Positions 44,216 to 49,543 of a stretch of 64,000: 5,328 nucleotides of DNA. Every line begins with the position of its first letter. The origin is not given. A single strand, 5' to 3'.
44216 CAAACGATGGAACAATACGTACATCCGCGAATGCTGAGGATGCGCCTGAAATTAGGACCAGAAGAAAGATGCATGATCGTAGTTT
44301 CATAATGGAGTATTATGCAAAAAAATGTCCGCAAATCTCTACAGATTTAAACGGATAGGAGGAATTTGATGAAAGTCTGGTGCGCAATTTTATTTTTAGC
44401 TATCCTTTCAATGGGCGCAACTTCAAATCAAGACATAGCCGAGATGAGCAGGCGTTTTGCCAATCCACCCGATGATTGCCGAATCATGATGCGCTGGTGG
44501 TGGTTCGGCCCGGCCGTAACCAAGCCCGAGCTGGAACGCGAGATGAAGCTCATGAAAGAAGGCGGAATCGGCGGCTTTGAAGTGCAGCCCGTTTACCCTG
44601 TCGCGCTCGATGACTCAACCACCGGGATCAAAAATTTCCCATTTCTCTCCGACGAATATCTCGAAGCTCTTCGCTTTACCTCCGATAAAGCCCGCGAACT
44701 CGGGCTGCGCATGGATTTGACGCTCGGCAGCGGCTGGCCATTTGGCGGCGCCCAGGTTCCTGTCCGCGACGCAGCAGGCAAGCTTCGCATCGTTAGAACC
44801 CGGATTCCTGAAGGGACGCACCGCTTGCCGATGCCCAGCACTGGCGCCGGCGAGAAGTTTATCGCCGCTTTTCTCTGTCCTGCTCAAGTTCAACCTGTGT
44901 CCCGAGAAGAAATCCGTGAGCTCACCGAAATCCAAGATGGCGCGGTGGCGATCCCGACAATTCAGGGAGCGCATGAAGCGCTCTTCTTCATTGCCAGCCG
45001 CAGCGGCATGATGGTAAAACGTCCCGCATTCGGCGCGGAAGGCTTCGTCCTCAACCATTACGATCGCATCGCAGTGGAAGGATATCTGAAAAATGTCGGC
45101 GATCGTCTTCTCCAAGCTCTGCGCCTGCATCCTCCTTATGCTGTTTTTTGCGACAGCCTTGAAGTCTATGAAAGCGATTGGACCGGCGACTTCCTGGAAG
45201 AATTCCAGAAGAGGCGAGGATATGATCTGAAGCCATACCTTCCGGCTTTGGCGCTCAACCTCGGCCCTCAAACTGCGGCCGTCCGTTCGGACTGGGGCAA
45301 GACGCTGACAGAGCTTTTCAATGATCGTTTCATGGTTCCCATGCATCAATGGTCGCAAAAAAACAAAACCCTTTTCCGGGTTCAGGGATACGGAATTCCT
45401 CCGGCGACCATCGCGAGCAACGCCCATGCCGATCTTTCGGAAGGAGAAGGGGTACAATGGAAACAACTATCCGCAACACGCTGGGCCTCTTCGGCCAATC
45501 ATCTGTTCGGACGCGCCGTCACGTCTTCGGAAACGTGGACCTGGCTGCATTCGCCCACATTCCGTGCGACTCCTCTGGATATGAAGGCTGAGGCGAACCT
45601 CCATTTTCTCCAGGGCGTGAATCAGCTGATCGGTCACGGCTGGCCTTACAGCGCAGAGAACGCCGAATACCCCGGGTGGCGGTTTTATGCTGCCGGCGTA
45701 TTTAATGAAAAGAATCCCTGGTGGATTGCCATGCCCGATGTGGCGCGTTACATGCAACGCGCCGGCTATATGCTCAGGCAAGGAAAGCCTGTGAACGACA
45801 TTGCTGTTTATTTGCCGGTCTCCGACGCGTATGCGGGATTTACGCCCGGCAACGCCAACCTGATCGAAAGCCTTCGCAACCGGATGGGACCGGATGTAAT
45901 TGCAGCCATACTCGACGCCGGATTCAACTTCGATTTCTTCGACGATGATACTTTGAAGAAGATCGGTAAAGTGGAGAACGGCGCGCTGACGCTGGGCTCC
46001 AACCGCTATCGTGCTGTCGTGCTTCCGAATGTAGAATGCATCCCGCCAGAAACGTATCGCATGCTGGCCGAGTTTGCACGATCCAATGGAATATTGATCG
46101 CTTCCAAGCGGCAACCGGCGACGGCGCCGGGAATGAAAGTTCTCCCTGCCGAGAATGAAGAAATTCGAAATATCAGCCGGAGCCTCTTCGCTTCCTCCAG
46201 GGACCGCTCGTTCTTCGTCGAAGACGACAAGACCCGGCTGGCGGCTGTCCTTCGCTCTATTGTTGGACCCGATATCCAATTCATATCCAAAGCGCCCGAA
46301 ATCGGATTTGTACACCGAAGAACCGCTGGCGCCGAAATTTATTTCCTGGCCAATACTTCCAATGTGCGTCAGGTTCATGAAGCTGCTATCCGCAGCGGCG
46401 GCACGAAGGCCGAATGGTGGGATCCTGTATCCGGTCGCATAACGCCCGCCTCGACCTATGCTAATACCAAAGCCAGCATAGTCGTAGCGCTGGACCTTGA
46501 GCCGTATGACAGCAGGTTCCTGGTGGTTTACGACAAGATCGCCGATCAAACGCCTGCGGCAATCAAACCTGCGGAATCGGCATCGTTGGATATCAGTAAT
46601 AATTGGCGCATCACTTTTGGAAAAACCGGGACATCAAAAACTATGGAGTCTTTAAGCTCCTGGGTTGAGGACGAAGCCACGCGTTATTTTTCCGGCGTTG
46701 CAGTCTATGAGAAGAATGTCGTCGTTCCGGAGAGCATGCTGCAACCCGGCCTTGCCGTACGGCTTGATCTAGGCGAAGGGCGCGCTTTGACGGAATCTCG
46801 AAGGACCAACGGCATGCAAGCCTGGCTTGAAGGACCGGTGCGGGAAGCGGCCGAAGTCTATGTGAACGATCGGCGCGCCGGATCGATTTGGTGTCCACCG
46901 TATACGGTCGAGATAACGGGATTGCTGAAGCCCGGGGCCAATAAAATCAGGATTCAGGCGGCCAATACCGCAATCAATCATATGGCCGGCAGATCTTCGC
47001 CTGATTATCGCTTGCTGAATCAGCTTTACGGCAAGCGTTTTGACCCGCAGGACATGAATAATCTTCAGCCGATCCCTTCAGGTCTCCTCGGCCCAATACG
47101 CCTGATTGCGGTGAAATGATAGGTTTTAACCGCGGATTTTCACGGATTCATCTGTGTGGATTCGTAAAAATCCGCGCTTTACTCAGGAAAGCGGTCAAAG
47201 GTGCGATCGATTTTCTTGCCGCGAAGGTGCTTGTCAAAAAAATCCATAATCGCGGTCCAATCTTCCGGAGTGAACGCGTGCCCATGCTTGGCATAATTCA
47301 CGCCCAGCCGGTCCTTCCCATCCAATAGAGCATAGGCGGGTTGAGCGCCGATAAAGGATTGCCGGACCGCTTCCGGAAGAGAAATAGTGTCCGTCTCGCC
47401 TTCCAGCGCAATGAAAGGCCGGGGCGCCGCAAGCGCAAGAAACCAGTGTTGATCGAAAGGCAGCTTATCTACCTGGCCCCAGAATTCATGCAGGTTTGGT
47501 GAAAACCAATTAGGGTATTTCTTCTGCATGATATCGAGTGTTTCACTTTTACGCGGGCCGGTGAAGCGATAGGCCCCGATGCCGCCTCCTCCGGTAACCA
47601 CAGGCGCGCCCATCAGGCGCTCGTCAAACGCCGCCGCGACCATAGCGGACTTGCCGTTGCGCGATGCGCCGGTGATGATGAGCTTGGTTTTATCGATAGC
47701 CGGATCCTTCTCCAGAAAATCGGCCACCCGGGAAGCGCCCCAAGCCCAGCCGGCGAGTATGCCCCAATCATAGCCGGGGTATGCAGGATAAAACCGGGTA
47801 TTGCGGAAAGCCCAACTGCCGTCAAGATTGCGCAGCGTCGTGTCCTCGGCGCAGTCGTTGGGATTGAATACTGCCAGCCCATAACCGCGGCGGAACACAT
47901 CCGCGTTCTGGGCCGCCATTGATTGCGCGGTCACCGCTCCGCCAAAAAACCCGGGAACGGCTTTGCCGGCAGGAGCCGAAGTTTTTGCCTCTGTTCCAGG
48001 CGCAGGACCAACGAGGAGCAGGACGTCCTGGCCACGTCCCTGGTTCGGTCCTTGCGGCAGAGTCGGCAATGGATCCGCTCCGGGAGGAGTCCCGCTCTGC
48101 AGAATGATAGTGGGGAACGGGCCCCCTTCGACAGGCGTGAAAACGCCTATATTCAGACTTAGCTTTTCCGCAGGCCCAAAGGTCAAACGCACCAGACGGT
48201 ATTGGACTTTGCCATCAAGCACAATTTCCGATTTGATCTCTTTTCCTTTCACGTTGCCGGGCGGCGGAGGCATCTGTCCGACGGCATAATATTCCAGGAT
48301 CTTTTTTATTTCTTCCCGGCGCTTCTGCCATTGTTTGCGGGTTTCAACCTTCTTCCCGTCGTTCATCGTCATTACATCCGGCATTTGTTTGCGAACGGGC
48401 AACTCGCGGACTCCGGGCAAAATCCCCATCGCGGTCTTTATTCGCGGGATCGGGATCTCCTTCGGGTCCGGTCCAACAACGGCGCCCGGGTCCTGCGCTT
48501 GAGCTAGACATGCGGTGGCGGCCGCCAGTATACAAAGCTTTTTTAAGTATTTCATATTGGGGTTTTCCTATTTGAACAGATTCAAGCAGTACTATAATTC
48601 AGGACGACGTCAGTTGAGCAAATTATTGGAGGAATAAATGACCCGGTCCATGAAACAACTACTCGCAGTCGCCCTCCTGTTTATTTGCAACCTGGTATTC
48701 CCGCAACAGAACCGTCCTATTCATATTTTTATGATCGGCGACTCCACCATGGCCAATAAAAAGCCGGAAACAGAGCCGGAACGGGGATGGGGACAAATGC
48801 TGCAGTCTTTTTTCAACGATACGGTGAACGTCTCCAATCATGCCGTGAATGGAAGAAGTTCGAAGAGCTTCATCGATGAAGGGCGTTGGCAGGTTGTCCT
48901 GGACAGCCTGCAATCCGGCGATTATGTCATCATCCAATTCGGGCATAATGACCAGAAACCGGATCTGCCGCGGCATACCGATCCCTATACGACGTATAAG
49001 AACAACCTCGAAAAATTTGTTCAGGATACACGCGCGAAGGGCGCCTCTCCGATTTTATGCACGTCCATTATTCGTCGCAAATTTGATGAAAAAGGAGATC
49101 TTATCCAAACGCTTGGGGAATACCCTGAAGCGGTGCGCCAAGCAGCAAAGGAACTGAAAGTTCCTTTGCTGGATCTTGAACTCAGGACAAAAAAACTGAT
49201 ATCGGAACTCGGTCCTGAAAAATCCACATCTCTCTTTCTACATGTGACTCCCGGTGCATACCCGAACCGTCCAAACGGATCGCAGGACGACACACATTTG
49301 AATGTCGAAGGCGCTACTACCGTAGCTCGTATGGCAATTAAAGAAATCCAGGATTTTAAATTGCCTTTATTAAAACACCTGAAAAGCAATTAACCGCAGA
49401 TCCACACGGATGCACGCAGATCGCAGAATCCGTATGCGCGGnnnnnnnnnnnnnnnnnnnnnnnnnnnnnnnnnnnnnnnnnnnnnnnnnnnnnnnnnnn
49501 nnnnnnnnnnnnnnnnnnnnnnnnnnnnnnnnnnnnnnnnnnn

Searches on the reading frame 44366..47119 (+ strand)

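Call 8: search_protein_families(library=pfam, proteins=[window:44366-47119:+])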
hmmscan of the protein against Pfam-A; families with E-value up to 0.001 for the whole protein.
window:44366-47119:+ (917 aa): 1 family
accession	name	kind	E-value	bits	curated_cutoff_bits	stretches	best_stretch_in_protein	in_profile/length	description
PF17132.9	Glyco_hydro_106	-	2e-66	225.4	29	2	210-695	249-739/743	alpha-L-rhamnosidase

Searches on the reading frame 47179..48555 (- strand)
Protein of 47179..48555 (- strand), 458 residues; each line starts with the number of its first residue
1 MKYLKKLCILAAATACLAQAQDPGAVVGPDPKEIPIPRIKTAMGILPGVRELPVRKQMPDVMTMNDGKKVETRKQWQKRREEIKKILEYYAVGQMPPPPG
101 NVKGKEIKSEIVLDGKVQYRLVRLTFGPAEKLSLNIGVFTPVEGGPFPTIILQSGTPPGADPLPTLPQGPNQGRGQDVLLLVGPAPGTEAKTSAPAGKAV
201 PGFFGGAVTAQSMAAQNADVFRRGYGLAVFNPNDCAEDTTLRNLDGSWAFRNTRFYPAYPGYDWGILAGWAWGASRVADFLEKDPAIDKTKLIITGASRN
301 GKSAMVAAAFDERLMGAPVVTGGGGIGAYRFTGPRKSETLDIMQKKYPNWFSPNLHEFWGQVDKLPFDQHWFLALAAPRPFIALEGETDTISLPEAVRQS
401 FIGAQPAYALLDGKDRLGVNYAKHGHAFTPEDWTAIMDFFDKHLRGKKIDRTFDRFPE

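Call 8: search_protein_families(library=pfam, proteins=[window:47179-48555:-])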
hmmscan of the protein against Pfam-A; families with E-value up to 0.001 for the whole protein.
window:47179-48555:- (458 aa): 2 families
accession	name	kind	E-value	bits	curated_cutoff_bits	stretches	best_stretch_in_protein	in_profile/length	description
PF22244.2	GCE_fung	-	1.5e-33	117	27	1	223-408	41-227/231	Glucuronyl esterase, fungi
PF12715.13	Abhydrolase_7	-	0.00056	19.7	21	0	213-389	148-316/388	Abhydrolase family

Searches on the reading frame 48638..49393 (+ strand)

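Call 8: search_protein_families(library=pfam, proteins=[window:48638-49393:+])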
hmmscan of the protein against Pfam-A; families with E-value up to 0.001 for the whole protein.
window:48638-49393:+ (251 aa): 2 families
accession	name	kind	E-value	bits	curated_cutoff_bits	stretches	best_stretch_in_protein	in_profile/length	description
PF13472.12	Lipase_GDSL_2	-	1.4e-19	71.8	32.9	1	33-226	2-176/178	GDSL-like Lipase/Acylhydrolase family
PF00657.28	Lipase_GDSL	-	3.7e-17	63.6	23.6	1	30-230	1-205/208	GDSL-like Lipase/Acylhydrolase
